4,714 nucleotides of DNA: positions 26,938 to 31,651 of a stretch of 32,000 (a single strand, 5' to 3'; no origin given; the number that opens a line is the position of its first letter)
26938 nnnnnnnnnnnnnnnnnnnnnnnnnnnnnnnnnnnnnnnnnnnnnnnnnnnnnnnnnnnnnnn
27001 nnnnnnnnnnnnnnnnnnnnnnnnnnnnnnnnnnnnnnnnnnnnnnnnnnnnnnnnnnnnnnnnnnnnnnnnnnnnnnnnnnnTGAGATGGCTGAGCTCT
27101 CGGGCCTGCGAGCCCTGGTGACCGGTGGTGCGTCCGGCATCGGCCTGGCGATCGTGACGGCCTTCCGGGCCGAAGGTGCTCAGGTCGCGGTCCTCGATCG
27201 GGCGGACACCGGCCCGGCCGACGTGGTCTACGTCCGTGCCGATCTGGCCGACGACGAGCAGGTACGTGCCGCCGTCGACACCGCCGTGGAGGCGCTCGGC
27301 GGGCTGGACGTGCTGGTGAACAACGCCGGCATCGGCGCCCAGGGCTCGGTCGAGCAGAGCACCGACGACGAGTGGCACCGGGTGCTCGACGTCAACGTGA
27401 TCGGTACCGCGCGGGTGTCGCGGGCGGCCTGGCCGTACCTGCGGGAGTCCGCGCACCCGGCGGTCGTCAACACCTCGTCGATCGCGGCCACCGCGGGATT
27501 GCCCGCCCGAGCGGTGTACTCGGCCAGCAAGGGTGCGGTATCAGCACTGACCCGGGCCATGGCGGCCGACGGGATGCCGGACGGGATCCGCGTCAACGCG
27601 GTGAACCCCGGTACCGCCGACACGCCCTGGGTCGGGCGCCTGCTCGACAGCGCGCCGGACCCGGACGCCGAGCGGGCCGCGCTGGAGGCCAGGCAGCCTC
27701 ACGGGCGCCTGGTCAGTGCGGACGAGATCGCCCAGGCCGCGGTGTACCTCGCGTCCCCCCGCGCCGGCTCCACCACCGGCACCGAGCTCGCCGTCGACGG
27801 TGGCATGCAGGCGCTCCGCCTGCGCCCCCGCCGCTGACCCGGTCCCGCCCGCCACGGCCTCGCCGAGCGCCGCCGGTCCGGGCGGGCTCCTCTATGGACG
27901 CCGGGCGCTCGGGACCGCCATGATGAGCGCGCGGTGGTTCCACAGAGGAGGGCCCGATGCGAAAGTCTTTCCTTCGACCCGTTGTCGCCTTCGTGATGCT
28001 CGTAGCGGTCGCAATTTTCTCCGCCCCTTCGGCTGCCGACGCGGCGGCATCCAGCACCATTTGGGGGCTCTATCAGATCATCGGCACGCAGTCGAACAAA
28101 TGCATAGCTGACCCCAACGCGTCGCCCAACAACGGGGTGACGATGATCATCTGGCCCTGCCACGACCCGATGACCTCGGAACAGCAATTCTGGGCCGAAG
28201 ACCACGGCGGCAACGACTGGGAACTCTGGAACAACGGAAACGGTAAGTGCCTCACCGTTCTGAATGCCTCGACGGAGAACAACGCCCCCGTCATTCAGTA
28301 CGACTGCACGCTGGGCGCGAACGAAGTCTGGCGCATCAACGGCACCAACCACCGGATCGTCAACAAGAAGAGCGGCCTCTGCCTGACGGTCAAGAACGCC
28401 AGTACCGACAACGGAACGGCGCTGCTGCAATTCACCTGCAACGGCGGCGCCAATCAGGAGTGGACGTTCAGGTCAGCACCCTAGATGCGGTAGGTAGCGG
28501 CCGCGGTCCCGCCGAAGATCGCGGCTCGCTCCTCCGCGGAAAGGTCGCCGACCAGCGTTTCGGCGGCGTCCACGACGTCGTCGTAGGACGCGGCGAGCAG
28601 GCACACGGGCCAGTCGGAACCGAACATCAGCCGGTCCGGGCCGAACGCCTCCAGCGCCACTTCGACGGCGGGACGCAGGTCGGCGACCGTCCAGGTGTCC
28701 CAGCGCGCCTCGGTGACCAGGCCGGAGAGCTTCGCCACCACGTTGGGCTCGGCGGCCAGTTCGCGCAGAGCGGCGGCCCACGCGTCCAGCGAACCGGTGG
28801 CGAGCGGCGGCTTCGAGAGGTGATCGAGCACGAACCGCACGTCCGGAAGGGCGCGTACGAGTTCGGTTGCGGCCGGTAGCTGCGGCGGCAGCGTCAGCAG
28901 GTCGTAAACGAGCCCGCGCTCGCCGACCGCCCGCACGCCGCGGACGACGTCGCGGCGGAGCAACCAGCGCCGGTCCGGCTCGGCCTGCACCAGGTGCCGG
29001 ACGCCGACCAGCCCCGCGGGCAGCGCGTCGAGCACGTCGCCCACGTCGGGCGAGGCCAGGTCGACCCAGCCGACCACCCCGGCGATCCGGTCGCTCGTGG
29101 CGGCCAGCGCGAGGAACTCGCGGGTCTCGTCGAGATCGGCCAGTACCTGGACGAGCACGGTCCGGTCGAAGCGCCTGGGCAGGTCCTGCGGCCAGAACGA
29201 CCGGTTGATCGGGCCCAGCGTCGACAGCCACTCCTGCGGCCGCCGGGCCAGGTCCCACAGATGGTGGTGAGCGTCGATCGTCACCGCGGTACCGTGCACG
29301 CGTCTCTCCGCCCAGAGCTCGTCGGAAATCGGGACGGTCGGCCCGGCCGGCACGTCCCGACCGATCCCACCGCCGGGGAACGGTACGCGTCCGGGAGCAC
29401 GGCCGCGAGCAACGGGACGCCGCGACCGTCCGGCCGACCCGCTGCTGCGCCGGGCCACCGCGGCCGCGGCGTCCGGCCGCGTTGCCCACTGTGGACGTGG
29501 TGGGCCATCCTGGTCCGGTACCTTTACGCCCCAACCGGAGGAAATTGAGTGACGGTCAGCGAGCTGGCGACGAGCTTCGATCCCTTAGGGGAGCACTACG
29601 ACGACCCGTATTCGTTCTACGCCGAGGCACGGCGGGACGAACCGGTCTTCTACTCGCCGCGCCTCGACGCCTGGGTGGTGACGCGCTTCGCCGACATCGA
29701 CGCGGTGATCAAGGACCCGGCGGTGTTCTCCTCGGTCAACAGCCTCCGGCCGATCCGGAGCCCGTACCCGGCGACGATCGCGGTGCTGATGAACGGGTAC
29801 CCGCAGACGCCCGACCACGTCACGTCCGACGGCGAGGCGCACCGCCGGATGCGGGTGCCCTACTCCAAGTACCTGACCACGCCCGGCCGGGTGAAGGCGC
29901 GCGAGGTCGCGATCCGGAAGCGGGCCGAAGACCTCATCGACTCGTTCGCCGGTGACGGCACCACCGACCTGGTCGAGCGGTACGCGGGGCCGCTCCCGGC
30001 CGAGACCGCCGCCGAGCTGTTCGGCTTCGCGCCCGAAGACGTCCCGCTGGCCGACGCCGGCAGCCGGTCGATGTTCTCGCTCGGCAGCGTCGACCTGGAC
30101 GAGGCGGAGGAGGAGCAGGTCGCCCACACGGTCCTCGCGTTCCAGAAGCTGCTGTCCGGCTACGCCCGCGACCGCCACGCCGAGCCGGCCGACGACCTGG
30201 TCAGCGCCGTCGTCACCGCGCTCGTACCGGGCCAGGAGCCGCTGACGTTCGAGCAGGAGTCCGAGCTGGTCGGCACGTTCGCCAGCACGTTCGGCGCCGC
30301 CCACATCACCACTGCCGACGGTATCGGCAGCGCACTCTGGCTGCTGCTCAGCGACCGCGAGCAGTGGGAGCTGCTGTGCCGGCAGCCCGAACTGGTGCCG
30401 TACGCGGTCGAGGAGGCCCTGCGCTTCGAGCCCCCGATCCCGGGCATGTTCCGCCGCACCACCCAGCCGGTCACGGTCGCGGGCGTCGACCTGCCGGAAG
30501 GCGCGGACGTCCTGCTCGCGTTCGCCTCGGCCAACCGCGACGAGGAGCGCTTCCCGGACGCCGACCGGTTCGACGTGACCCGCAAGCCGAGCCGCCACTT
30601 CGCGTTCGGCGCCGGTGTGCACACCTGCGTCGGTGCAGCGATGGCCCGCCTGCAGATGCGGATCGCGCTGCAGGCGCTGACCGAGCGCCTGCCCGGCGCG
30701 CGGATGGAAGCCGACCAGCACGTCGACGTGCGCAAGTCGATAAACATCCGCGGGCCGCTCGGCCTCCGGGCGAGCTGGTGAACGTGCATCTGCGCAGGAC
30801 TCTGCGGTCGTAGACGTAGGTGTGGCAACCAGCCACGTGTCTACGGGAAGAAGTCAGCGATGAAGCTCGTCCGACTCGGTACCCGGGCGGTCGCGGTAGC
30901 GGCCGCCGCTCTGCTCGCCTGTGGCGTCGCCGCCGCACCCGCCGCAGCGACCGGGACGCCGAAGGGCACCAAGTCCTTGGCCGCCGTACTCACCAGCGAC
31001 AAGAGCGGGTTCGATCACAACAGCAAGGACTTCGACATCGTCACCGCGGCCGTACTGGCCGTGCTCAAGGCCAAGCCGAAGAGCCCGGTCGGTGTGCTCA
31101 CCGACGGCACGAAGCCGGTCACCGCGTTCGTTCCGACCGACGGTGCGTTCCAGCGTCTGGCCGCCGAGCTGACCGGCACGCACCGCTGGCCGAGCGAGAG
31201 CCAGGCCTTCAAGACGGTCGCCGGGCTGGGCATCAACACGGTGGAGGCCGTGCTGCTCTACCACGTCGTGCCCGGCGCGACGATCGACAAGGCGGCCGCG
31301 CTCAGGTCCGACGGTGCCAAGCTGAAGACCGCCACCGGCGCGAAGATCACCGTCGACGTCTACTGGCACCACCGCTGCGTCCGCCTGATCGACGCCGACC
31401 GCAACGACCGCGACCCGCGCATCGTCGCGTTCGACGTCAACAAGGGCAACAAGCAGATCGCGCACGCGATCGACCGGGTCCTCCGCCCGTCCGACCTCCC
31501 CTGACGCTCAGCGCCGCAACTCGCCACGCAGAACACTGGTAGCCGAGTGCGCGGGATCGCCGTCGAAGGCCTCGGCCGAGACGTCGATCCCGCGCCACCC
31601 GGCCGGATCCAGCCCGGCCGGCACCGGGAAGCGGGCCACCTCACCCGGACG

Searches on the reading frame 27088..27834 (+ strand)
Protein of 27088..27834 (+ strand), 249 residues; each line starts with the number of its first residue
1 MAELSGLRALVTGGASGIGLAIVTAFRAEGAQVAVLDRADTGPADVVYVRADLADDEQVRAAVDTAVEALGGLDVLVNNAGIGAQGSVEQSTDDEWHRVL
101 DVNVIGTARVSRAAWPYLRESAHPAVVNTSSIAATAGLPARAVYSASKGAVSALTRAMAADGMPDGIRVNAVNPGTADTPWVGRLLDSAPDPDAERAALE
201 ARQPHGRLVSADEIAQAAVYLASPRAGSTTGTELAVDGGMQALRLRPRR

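Call 36: search_protein_families(library=pfam, proteins=[window:27088-27834:+], max_evalue=0.00001)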
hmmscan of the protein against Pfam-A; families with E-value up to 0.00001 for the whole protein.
window:27088-27834:+ (249 aa): 4 families
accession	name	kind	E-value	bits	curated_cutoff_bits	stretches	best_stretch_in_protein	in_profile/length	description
PF13561.12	adh_short_C2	-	1.5e-58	198.6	27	1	15-240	3-235/236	Enoyl-(Acyl carrier protein) reductase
PF00106.31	adh_short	-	2.8e-48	164.5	26.6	1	9-183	3-188/195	short chain dehydrogenase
PF08659.16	KR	-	4.2e-14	53.3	22.6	1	10-164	4-169/180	KR domain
PF01370.27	Epimerase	-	2.4e-07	30.9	20.9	1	9-162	1-160/240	NAD dependent epimerase/dehydratase family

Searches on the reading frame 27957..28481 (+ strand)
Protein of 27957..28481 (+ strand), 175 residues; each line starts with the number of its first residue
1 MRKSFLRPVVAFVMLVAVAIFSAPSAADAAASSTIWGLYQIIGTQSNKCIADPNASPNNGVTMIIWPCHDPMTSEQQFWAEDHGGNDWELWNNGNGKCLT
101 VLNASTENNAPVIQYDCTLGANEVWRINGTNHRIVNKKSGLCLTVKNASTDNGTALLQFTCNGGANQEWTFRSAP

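Call 36: search_protein_families(library=pfam, proteins=[window:27957-28481:+], max_evalue=0.00001)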
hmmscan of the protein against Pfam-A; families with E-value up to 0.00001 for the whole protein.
window:27957-28481:+ (175 aa): 2 families
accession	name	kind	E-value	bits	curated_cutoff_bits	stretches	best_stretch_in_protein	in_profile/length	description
PF14200.12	RicinB_lectin_2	-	2.1e-25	89.7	25.6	2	37-115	13-89/89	Ricin-type beta-trefoil lectin domain-like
PF00652.28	Ricin_B_lectin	-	4e-22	79.2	29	1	39-169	3-126/126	Ricin-type beta-trefoil lectin domain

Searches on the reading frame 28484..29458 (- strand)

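Call 36: search_protein_families(library=pfam, proteins=[window:28484-29458:-], max_evalue=0.00001)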
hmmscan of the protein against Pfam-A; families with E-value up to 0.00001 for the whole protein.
window:28484-29458:- (325 aa): 1 family
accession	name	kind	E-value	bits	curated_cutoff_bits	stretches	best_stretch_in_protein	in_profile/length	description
PF04909.20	Amidohydro_2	-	4.1e-49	168.3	26.4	1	61-325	1-289/289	Amidohydrolase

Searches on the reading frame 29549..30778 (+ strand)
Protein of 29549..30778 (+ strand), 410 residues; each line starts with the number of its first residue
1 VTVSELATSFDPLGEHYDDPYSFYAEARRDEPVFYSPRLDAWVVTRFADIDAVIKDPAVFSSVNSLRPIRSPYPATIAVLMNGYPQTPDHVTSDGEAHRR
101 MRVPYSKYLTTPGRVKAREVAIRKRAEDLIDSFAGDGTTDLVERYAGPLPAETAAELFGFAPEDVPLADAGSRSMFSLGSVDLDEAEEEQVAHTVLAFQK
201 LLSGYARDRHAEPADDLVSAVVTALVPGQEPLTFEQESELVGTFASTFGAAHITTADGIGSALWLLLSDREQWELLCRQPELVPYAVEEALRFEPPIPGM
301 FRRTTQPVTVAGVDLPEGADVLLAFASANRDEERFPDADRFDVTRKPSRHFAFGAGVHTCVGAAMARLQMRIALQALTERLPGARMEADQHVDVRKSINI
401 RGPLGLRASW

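Call 36: search_protein_families(library=pfam, proteins=[window:29549-30778:+], max_evalue=0.00001)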
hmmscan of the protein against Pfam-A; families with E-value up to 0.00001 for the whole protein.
window:29549-30778:+ (410 aa): 1 family
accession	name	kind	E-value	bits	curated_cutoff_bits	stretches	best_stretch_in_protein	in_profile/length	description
PF00067.27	p450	-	2.5e-22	79.7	22.8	1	283-377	324-428/462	Cytochrome P450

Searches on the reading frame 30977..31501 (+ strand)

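Call 36: search_protein_families(library=pfam, proteins=[window:30977-31501:+], max_evalue=0.00001)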
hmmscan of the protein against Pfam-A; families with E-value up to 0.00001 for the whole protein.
window:30977-31501:+ (175 aa): 1 family
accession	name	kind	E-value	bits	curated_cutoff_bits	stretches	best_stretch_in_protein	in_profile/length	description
PF02469.27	Fasciclin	-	2e-12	47.9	22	1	41-171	19-123/123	Fasciclin domain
